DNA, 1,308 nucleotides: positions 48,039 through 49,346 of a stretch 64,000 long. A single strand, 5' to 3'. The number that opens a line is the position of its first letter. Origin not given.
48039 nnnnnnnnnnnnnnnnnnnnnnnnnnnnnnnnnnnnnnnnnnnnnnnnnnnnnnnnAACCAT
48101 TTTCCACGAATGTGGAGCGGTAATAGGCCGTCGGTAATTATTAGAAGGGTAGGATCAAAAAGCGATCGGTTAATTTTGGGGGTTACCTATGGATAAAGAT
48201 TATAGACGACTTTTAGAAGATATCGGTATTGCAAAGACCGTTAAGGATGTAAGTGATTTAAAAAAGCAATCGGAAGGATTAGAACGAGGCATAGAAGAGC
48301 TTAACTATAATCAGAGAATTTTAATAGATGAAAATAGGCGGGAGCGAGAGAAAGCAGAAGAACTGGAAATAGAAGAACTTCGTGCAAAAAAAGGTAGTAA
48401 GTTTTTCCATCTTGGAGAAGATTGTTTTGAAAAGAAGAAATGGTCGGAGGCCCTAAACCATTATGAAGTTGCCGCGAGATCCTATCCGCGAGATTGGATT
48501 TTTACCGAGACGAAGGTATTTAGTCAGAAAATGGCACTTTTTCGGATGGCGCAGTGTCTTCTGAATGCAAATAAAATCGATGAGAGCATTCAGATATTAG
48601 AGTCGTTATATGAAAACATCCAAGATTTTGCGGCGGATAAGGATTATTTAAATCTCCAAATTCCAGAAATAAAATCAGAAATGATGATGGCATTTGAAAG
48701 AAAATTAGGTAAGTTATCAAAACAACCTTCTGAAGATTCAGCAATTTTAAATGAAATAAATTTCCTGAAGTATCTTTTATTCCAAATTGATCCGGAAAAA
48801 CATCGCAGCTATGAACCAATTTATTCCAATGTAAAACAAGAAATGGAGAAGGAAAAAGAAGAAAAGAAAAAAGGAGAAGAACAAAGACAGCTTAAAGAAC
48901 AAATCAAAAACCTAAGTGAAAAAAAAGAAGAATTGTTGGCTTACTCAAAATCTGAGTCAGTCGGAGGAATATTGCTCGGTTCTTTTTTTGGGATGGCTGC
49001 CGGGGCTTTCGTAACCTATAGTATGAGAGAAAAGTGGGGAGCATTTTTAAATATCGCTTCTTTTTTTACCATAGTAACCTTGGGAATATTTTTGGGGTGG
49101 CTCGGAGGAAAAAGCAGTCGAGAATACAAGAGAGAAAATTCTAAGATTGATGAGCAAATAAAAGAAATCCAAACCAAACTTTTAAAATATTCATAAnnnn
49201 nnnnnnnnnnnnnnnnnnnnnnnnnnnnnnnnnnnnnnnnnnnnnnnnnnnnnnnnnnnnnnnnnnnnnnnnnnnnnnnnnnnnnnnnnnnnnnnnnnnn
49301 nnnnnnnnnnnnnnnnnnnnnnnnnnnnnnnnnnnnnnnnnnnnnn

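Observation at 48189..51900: Candidate three-gene defence module: coiled-coil membrane protein + classic AAA+ ATPase + EEP nuclease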

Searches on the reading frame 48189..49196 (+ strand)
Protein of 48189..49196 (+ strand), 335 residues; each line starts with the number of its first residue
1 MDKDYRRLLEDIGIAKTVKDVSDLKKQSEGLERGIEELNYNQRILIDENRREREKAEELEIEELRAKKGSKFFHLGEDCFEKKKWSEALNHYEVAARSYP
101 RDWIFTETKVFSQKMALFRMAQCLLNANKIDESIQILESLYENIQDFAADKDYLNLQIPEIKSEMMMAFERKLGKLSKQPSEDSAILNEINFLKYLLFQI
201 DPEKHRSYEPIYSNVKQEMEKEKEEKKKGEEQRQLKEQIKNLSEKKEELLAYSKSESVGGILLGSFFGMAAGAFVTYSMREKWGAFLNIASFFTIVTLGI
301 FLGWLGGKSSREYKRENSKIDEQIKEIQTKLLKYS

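Call 3: search_protein_families(library=pfam, proteins=[window:48189-49196:+], max_evalue=0.01)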
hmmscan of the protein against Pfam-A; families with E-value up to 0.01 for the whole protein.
window:48189-49196:+ (335 aa): 5 families
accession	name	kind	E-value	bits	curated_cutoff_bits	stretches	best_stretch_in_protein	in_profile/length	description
PF13174.12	TPR_6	-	1.1e-05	26.2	26.3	0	116-142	2-28/33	Tetratricopeptide repeat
PF07719.23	TPR_2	-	1.3e-05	25.3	27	0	73-101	5-33/34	Tetratricopeptide repeat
PF20990.2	DUF2207_C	-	0.00074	19.7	33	1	179-319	64-202/247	Predicted membrane protein (DUF2207) C-terminal domain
PF14559.12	TPR_19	-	0.0051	17.5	25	0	116-146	27-57/68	Tetratricopeptide repeat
PF00515.34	TPR_1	-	0.0082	16.4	27.8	0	73-93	5-25/34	Tetratricopeptide repeat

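Call 4: search_protein_families(library=padloc, proteins=[window:48189-49196:+], max_evalue=0.01)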
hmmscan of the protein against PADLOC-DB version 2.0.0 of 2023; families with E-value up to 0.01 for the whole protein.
window:48189-49196:+ (335 aa): 0 families

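Call 6: search_protein_families(library=ncbifam, proteins=[window:48189-49196:+], max_evalue=0.01)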
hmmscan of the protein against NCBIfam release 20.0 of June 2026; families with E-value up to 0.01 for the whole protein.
window:48189-49196:+ (335 aa): 0 families

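Call 7: search_protein_families(library=phrogs, proteins=[window:48189-49196:+], max_evalue=0.01)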
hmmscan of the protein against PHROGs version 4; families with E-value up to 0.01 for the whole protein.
window:48189-49196:+ (335 aa): 0 families

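Call 14: find_homologous_proteins(query=window:48189-49196:+, max_evalue=0.01)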
Query window:48189-49196:+ (335 aa): 2 proteins with E <= 0.01 among 3821 candidates.
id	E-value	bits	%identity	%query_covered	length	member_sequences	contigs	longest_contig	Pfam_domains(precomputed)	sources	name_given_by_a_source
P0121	1.4e-211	719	100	100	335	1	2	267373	PF07719.24,PF13174.13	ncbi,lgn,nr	ncbi:MAG: tetratricopeptide repeat protein [Candidatus Pacebacteria bacterium]|nr:tetratricopeptide 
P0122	5.3e-32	129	34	79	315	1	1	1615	-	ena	-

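Call 15: find_encoding_contigs(protein=P0122, flank=5000)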
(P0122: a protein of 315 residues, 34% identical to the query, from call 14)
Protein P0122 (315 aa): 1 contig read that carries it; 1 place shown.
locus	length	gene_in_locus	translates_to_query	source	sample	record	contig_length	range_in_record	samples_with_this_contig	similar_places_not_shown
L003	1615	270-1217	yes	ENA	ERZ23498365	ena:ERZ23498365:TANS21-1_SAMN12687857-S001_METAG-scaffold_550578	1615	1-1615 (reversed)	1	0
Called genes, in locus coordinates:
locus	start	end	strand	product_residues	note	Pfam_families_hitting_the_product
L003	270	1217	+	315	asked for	-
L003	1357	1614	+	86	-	?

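Call 16: find_encoding_contigs(protein=P0121, flank=10000)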
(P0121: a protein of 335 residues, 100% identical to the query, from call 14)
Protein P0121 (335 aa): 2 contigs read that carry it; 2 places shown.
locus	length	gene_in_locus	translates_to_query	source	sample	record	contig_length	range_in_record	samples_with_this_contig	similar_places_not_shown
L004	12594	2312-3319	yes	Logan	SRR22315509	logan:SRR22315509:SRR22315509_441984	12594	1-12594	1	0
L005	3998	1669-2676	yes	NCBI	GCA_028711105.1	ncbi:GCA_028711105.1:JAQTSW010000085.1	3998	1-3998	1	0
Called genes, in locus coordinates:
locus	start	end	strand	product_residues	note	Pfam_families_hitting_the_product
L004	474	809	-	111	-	PF12844:HTH_19, PF13560:HTH_31, PF01381:HTH_3, PF13413:HTH_25 (weak), PF13443:HTH_26 (weak)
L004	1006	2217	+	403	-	PF00754:F5_F8_type_C, PF03561:Allantoicase (faint), PF22633:F5_F8_type_C_2, PF00754:F5_F8_type_C (weak)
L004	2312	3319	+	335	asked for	PF07719:TPR_2 (faint), PF13174:TPR_6 (faint)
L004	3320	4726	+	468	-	PF22977:WHD, PF00004:AAA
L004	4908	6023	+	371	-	PF03372:Exo_endo_phos, PF19580:Exo_endo_phos_3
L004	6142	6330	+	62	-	-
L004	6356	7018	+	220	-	-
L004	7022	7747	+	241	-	PF00565:SNase, PF02805:Ada_Zn_binding (faint)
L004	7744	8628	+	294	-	-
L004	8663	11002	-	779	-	PF08308:PEGA, PF03781:FGE-sulfatase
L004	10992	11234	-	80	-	-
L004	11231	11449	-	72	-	-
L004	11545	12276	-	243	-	-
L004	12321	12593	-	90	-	?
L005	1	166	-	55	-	PF13560:HTH_31, PF12844:HTH_19 (weak), PF01381:HTH_3, PF13413:HTH_25 (weak)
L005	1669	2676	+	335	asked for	PF07719:TPR_2 (faint), PF13174:TPR_6 (faint)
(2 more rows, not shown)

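Call 55: search_protein_representatives(protein=window:48189-49193:+)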
Query: 335 residues. Proteins with E-value up to 0.001 (for the whole library): 7; up to 1e-10: 5; up to 1e-30: 3. The best 7 are listed.
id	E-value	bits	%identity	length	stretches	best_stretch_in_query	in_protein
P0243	7.0e-38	147.0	89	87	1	250-331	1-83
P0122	1.7e-32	129.3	38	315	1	1-265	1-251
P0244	2.7e-32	128.6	33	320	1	3-323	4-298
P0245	5.9e-24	101.3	32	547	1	3-242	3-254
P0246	7.0e-17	78.0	30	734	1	3-247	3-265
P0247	3.5e-07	46.2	30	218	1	20-191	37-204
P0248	5.3e-07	45.6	25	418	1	4-179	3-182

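Call 57: find_encoding_contigs(protein=P0244, flank=6000, max_places=3)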
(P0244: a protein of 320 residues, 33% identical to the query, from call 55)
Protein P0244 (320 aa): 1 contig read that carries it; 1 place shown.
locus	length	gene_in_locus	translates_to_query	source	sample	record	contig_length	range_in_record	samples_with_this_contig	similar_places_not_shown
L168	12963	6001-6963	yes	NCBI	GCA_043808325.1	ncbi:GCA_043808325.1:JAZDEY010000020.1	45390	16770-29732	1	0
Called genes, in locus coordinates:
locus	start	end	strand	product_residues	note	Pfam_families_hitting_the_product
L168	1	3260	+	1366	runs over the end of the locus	PF02384:N6_Mtase (weak), PF20473:MmeI_Mtase (weak), PF07669:Eco57I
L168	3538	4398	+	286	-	PF02899:Phage_int_SAM_1, PF00589:Phage_integrase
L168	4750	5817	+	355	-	-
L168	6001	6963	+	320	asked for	-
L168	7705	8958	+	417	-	-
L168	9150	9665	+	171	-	PF13248:Zn_ribbon_3 (weak)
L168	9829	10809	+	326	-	PF10842:DUF2642 (faint)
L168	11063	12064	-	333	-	-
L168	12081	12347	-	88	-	-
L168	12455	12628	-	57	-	-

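Call 59: find_encoding_contigs(protein=P0248, flank=6000, max_places=3)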
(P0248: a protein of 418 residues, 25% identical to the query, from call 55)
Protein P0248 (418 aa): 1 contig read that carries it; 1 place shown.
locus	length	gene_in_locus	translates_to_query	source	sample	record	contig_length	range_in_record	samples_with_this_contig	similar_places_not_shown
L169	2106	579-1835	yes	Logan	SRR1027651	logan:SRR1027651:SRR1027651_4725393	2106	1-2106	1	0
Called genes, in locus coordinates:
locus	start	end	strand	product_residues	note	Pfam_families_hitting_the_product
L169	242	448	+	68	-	-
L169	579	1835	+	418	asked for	-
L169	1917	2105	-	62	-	?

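Call 60: find_encoding_contigs(protein=P0245, flank=6000, max_places=3)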
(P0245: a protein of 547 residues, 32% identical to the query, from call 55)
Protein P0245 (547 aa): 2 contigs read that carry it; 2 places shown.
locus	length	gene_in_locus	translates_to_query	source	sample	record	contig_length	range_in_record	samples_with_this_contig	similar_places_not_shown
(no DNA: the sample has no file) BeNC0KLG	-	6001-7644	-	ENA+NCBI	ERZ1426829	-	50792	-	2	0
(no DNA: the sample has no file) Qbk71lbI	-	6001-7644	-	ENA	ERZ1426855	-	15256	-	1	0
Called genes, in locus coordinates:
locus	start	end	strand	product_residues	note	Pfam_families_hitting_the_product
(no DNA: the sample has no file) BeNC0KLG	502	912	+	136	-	PF01850:PIN (weak)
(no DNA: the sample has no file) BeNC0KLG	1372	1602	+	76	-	-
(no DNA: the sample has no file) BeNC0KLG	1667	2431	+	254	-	-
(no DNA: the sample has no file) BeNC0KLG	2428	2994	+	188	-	-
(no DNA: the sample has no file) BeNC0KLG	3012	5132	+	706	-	PF03781:FGE-sulfatase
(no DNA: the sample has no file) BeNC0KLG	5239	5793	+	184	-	-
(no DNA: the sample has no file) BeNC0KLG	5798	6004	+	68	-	PF04752:ChaC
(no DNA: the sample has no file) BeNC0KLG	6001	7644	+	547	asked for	PF13424:TPR_12 (faint), PF07719:TPR_2 (faint)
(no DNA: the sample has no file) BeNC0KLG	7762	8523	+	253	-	PF13828:DUF4190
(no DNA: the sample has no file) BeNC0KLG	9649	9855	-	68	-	-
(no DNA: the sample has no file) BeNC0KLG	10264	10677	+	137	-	PF13470:PIN_3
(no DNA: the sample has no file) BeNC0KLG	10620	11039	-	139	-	PF05016:ParE_toxin (weak)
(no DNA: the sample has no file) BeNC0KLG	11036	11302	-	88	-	PF02604:PhdYeFM_antitox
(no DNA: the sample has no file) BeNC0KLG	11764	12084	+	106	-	PF10387:DUF2442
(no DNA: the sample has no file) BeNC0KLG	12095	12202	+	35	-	-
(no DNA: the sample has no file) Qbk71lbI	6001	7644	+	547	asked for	PF13424:TPR_12 (faint), PF07719:TPR_2 (faint)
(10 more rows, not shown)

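Call 79: find_encoding_contigs(protein=P0243, flank=8000, max_places=4)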
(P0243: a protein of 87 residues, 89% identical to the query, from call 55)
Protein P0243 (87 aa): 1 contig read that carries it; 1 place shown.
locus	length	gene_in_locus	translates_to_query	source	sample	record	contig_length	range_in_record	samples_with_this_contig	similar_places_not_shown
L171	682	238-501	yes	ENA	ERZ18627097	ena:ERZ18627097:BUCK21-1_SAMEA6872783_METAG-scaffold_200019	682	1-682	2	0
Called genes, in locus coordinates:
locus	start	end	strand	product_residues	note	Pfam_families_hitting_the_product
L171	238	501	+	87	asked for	-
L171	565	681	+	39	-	?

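Call 84: find_encoding_contigs(protein=P0246, flank=7000, max_places=3)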
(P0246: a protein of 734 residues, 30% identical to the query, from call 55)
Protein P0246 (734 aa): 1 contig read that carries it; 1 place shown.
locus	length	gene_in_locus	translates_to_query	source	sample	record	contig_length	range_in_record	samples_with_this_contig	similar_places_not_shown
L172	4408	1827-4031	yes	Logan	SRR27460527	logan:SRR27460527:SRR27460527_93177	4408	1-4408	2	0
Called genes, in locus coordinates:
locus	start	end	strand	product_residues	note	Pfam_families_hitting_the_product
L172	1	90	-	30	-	?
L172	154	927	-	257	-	PF10123:Mu-like_Pro_N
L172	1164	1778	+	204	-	-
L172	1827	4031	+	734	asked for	PF05099:TerB (weak)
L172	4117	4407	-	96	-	?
